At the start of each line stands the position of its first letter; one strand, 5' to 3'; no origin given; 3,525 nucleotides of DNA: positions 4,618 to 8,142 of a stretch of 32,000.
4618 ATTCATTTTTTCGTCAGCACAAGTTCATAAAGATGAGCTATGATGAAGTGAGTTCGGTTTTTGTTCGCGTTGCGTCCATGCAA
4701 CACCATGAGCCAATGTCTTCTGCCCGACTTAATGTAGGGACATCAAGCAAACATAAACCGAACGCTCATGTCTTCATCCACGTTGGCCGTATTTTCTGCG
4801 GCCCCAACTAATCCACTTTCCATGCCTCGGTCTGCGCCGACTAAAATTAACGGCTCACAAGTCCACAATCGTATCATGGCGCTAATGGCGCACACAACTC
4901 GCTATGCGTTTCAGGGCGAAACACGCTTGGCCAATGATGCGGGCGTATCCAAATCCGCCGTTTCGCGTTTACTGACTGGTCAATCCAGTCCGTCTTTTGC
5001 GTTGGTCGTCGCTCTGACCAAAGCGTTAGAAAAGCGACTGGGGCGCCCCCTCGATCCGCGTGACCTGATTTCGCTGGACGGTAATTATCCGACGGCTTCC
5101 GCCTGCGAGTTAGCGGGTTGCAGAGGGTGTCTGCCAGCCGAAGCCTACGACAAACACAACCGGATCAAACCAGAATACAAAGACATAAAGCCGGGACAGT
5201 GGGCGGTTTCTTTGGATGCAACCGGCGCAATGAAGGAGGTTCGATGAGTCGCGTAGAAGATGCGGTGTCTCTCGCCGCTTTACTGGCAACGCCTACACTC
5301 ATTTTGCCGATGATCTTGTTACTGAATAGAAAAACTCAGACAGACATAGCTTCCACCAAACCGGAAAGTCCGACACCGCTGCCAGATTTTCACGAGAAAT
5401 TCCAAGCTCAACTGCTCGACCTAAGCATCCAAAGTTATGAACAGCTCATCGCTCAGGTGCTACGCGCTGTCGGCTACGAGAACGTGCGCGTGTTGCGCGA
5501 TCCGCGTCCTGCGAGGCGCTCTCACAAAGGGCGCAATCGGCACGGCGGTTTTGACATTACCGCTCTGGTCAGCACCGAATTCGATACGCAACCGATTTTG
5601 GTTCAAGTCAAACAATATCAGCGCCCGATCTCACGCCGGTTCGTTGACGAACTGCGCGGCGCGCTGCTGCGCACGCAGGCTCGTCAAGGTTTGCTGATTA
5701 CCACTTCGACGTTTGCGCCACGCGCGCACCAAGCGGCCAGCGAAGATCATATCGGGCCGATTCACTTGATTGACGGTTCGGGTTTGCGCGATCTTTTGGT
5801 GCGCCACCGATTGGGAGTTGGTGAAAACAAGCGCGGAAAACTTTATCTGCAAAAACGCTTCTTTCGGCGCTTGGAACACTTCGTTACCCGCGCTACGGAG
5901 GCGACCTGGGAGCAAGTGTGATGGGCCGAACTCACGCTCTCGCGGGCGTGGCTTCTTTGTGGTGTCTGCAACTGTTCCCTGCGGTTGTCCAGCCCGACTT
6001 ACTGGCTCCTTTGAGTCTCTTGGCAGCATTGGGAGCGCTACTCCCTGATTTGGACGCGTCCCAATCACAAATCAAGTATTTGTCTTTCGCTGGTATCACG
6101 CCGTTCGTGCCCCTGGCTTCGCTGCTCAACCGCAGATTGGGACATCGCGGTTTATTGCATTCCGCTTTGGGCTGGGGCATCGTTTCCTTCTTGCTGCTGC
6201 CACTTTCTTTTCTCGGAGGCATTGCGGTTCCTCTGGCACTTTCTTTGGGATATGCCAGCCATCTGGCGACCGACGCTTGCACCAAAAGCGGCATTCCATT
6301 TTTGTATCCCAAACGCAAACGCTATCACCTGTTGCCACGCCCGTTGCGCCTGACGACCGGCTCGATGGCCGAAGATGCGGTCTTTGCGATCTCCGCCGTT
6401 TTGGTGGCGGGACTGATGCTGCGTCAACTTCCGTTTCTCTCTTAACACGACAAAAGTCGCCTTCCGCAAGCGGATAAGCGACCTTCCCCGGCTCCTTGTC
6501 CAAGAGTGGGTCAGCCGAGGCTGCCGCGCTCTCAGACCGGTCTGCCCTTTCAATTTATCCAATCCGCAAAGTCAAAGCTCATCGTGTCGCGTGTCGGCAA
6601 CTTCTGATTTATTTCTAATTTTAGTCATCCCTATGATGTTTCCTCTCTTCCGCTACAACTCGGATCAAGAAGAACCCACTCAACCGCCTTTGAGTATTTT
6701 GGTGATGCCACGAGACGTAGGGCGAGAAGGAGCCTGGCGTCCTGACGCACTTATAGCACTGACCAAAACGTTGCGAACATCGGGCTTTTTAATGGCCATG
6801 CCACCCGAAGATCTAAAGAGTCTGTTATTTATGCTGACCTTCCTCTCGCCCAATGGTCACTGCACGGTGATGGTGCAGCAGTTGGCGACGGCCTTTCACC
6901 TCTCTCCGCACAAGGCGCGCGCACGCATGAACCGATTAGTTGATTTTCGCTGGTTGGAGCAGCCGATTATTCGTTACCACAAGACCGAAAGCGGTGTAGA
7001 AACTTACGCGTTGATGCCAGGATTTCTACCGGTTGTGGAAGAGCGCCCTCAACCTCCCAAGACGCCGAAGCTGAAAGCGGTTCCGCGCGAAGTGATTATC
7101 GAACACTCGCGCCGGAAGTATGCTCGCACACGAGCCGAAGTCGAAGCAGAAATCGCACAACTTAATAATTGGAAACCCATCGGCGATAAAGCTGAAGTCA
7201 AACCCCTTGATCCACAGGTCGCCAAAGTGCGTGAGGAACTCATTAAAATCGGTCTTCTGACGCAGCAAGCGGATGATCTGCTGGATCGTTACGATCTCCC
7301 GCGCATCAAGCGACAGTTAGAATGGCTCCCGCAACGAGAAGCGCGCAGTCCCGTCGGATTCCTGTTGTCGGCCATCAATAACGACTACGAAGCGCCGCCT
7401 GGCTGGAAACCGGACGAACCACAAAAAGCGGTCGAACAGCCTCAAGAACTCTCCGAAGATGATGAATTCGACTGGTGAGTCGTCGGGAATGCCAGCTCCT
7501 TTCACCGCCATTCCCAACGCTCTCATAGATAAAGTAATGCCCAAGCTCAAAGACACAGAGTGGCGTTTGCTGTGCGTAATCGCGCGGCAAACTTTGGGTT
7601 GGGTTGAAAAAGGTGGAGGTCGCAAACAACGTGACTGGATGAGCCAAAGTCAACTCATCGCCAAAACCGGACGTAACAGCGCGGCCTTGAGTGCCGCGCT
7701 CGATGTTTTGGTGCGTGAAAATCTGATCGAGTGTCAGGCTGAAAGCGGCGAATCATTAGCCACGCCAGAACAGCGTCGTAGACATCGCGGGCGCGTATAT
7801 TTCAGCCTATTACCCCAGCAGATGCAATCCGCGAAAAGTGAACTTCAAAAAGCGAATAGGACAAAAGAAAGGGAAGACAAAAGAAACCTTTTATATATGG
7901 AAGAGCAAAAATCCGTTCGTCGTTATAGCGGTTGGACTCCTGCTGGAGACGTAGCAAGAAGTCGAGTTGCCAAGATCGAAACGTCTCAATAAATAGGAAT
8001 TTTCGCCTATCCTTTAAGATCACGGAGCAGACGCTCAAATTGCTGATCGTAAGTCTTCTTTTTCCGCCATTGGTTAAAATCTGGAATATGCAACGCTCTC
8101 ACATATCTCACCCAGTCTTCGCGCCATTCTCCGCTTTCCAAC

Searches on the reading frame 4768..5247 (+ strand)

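Call 6: search_protein_families(library=pfam, proteins=[window:4768-5247:+], max_evalue=0.01)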
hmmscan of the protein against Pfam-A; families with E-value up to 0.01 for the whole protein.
window:4768-5247:+ (159 aa): 4 families
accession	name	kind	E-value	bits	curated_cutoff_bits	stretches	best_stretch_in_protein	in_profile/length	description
PF01381.28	HTH_3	-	5.1e-06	26.9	23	1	54-90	15-51/55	Helix-turn-helix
PF13560.12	HTH_31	-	2.5e-05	24.9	27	1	53-87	19-54/64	Helix-turn-helix domain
PF21716.3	dnstrm_HI1420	-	0.0054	17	27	1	49-91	44-86/90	Probable addiction module antidote protein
PF00356.27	LacI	-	0.008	16.4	27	0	55-75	6-26/46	Bacterial regulatory proteins, lacI family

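Call 66: search_protein_families(library=padloc, proteins=[window:4768-5247:+], max_evalue=0.001)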
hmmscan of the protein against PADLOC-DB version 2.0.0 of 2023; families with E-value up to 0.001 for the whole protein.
window:4768-5247:+ (159 aa): 0 families

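Call 67: search_protein_families(library=phrogs, proteins=[window:4768-5247:+], max_evalue=0.001)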
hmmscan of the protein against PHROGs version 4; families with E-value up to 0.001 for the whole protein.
window:4768-5247:+ (159 aa): 5 families
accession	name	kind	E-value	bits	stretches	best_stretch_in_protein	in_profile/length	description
phrog_3949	-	transcription regulation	2e-05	25.7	1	43-90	20-68/161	transcriptional repressor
phrog_3642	-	DNA, RNA and nucleotide metabolism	7.8e-05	23.5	1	41-89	14-62/79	HTH DNA binding protein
phrog_18104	-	transcription regulation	7.8e-05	23.5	1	55-91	20-56/57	transcriptional regulator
phrog_4268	-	transcription regulation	0.00023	22.3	1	49-91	47-89/96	transcriptional repressor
phrog_1373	-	transcription regulation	0.00034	21.6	1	52-91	80-119/166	transcriptional regulator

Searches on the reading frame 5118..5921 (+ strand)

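Call 6: search_protein_families(library=pfam, proteins=[window:5118-5921:+], max_evalue=0.01)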
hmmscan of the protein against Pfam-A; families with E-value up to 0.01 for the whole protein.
window:5118-5921:+ (267 aa): 2 families
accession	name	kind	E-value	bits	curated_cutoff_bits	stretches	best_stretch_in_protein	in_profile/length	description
PF04471.18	Mrr_cat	-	3.8e-21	75.8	21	1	101-227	3-115/115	Restriction endonuclease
PF22722.2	NA-iREase1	-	1.9e-07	31.4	27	1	138-219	20-100/106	NACHT-associated inactive Restriction Endonuclease 1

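Call 66: search_protein_families(library=padloc, proteins=[window:5118-5921:+], max_evalue=0.001)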
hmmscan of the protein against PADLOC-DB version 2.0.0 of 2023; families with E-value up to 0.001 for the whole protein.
window:5118-5921:+ (267 aa): 6 families
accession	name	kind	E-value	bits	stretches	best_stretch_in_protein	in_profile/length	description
PDLC04796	PDC-S02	-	3.8e-26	89.9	1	93-252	234-382/390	-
PDLC04806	PDC-S02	-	1.3e-22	78.5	1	87-247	170-320/324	-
PDLC04819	PDC-S02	-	1.5e-12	45.4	1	102-248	196-327/334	-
PDLC03657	mREase_IV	-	1.6e-11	42.1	1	97-239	167-303/317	Type IV methyl-directed restriction enzyme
PDLC04815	PDC-S02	-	3.4e-11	41.1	1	108-212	211-304/346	-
PDLC03663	mREase_IV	-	3e-06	24.2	1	99-230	409-526/544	Type IV methyl-directed restriction enzyme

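Call 67: search_protein_families(library=phrogs, proteins=[window:5118-5921:+], max_evalue=0.001)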
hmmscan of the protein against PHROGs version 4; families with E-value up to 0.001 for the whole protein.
window:5118-5921:+ (267 aa): 1 family
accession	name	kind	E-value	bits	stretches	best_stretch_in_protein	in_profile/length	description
phrog_19856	-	unknown function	3.7e-06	27.8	1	158-229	112-180/192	-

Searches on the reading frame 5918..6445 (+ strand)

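Call 6: search_protein_families(library=pfam, proteins=[window:5918-6445:+], max_evalue=0.01)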
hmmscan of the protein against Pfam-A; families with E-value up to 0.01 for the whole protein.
window:5918-6445:+ (175 aa): 2 families
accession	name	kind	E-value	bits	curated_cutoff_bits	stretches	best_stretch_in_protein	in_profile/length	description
PF04307.19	YdjM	-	4.3e-22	78.9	29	1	1-145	1-135/176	YdjM inner membrane protein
PF00882.24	Zn_dep_PLPC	-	0.0095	16.3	26.8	0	36-122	29-96/167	Zinc dependent phospholipase C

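Call 66: search_protein_families(library=padloc, proteins=[window:5918-6445:+], max_evalue=0.001)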
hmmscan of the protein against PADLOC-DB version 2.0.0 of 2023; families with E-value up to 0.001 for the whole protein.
window:5918-6445:+ (175 aa): 0 families

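Call 67: search_protein_families(library=phrogs, proteins=[window:5918-6445:+], max_evalue=0.001)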
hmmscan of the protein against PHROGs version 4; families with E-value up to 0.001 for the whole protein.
window:5918-6445:+ (175 aa): 2 families
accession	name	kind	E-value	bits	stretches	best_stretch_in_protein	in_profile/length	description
phrog_20744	-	other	2.2e-08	35.4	1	106-166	154-218/224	hydrolase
phrog_27171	-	other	4.1e-07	31.5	1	79-150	47-112/131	hydrolase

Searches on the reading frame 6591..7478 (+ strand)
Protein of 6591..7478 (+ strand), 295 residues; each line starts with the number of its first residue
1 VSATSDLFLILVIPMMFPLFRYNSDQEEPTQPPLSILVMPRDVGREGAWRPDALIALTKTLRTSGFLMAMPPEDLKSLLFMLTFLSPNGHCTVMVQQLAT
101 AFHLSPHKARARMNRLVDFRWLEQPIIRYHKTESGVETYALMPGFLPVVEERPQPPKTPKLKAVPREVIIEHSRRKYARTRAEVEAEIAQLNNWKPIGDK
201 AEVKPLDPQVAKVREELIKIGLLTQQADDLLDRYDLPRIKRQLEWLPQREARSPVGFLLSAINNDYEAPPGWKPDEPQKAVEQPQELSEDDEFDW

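Call 6: search_protein_families(library=pfam, proteins=[window:6591-7478:+], max_evalue=0.01)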
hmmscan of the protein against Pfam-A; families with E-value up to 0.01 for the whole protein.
window:6591-7478:+ (295 aa): 0 families

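Call 66: search_protein_families(library=padloc, proteins=[window:6591-7478:+], max_evalue=0.001)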
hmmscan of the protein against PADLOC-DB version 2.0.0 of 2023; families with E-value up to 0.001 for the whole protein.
window:6591-7478:+ (295 aa): 0 families

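Call 67: search_protein_families(library=phrogs, proteins=[window:6591-7478:+], max_evalue=0.001)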
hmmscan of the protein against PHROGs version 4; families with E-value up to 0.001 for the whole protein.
window:6591-7478:+ (295 aa): 1 family
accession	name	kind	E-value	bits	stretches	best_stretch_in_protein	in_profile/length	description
phrog_12720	-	DNA, RNA and nucleotide metabolism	2.9e-09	38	1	64-136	21-93/117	DNA binding protein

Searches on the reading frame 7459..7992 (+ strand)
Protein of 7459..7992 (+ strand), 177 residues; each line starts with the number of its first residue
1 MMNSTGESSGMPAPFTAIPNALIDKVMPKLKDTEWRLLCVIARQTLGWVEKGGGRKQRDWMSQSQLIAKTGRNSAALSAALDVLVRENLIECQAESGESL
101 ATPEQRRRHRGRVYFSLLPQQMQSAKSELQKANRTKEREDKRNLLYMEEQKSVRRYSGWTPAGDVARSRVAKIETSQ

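Call 6: search_protein_families(library=pfam, proteins=[window:7459-7992:+], max_evalue=0.01)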
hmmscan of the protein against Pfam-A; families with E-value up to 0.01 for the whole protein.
window:7459-7992:+ (177 aa): 2 families
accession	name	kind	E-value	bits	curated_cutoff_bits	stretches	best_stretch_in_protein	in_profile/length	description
PF04492.19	Phage_rep_O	-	3.2e-07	31.2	28.7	1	15-92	9-81/95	Bacteriophage replication protein O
PF12802.13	MarR_2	-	0.00042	20.9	27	1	44-91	9-51/61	MarR family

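Call 66: search_protein_families(library=padloc, proteins=[window:7459-7992:+], max_evalue=0.001)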
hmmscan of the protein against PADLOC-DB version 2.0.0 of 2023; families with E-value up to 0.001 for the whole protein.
window:7459-7992:+ (177 aa): 0 families

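Call 67: search_protein_families(library=phrogs, proteins=[window:7459-7992:+], max_evalue=0.001)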
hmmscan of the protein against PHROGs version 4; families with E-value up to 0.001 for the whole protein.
window:7459-7992:+ (177 aa): 4 families
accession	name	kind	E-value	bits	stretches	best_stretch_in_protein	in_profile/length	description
phrog_678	-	DNA, RNA and nucleotide metabolism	1.7e-11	45.3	1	15-134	32-152/346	replication initiation O-like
phrog_18020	-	DNA, RNA and nucleotide metabolism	1.4e-09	39.1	1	16-98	15-92/248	replication initiation O-like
phrog_277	-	DNA, RNA and nucleotide metabolism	5.3e-07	30.2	1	15-94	29-103/318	replication initiation O-like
phrog_2365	-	DNA, RNA and nucleotide metabolism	1.6e-06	29.3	1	15-93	29-102/232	replication initiation O-like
